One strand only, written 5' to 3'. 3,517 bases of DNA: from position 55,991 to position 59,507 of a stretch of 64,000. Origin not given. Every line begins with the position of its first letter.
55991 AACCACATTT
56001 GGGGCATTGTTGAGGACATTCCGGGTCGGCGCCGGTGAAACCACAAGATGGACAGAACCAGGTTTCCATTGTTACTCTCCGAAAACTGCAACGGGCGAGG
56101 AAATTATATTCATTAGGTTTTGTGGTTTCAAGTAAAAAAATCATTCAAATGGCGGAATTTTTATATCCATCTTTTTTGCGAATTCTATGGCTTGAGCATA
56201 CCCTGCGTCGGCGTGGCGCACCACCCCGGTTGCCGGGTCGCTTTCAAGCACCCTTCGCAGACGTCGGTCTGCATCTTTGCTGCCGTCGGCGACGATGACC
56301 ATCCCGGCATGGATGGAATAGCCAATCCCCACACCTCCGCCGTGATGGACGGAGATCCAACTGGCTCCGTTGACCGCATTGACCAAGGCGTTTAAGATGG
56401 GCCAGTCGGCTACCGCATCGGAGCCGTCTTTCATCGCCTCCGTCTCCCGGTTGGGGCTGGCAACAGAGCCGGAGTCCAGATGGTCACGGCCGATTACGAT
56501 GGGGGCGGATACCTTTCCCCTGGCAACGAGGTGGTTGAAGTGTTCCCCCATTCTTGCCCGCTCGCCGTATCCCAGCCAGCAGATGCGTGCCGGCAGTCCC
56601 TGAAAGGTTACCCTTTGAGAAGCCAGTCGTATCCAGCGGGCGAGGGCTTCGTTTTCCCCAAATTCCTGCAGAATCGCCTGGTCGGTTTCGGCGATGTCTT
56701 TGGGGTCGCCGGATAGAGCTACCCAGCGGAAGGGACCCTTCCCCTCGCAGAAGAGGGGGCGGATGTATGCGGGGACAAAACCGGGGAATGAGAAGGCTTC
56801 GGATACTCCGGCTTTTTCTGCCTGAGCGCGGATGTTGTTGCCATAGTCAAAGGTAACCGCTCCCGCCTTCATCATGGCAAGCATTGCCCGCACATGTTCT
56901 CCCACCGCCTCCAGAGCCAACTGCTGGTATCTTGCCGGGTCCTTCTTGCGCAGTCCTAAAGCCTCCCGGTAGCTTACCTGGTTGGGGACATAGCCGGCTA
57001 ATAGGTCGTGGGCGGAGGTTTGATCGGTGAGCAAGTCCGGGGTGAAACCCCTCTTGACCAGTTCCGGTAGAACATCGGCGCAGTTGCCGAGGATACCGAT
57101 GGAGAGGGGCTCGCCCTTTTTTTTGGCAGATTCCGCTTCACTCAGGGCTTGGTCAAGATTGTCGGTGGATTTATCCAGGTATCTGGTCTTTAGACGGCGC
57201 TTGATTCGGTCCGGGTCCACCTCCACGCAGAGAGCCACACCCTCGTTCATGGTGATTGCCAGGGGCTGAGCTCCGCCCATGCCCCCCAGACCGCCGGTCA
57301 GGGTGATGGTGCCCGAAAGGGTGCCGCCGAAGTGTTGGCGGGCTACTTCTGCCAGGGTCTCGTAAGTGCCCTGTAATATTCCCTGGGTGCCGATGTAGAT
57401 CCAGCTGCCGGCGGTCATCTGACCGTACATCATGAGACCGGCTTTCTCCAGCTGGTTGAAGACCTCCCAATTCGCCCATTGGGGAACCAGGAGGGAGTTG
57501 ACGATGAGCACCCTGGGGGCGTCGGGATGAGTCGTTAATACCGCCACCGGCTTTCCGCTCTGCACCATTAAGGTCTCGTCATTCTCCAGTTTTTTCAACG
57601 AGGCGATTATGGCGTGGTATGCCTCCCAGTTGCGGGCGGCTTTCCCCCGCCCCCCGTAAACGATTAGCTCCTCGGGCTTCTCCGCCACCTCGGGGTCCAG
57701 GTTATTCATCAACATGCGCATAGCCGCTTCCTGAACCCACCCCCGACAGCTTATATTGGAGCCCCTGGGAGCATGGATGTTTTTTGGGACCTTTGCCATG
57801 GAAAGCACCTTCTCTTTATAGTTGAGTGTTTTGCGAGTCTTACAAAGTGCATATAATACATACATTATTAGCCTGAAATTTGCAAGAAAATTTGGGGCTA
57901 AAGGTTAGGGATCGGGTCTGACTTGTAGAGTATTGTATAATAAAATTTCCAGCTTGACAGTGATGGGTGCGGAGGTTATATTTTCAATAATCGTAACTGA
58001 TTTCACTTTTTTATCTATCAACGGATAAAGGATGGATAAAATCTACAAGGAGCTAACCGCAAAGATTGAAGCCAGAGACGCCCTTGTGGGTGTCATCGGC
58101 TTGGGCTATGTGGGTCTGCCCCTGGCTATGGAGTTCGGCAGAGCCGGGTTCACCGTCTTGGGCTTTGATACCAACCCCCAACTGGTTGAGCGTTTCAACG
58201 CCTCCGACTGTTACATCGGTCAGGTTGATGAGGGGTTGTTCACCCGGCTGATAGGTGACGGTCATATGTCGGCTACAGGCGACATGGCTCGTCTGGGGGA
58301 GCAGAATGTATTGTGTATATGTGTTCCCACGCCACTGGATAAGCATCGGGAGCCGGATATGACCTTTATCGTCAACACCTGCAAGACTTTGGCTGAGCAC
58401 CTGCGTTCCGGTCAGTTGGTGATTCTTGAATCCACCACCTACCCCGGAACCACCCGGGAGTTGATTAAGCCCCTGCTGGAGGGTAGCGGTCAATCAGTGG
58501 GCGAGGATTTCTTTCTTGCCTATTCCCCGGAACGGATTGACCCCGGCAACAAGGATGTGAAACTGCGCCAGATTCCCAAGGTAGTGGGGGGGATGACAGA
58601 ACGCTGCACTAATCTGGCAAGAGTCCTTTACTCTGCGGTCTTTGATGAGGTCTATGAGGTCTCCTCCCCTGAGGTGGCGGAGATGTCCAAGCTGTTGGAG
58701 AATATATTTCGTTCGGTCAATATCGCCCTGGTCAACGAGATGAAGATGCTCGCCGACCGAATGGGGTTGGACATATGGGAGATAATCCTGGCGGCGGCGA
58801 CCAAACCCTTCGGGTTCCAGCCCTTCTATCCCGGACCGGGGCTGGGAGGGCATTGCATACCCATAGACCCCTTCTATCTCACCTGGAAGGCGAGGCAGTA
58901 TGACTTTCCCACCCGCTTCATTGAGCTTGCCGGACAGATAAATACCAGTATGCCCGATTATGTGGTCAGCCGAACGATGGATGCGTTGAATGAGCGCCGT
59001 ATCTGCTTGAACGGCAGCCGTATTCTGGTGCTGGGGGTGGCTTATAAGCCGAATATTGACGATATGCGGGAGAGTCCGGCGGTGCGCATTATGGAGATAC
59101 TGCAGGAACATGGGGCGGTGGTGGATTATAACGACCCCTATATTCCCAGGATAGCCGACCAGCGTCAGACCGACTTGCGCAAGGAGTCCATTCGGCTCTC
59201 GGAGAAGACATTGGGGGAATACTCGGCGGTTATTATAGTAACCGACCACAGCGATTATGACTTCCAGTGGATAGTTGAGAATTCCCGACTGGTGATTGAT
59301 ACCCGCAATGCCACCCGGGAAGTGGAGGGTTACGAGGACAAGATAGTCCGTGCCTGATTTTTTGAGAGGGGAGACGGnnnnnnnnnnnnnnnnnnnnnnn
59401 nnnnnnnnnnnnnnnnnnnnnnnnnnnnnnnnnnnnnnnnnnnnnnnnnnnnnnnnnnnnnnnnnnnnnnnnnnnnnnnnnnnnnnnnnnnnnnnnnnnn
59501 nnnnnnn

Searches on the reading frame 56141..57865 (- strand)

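Call 101: search_protein_families(library=pfam, proteins=[window:56141-57865:-], max_evalue=0.000001)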
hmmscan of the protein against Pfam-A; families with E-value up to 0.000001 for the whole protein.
window:56141-57865:- (574 aa): 3 families
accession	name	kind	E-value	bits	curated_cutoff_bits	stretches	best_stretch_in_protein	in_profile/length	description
PF17392.7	Urocanase_C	-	1.5e-94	315.3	23.6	1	370-564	1-195/196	Urocanase C-terminal domain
PF01175.24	Urocanase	-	9.7e-90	300.2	23.2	1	159-367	1-209/209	Urocanase Rossmann-like domain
PF17391.7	Urocanase_N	-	3.6e-61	205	23.2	1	30-156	1-127/127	Urocanase N-terminal domain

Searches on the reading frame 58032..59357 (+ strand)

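Call 101: search_protein_families(library=pfam, proteins=[window:58032-59357:+], max_evalue=0.000001)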
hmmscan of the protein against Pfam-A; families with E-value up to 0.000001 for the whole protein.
window:58032-59357:+ (441 aa): 4 families
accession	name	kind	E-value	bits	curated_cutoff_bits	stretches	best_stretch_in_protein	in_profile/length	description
PF03721.20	UDPG_MGDP_dh_N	-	2.9e-40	138.3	27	1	19-194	3-181/187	UDP-glucose/GDP-mannose dehydrogenase family, NAD binding domain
PF00984.24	UDPG_MGDP_dh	-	1.1e-31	109.2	25.4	1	215-305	2-93/94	UDP-glucose/GDP-mannose dehydrogenase family, central domain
PF03720.21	UDPG_MGDP_dh_C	-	2.4e-23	82.9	30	1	332-428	1-101/103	UDP-glucose/GDP-mannose dehydrogenase family, UDP binding domain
PF03446.21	NAD_binding_2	-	8.9e-08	32.7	21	1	19-148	2-107/161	NAD binding domain of 6-phosphogluconate dehydrogenase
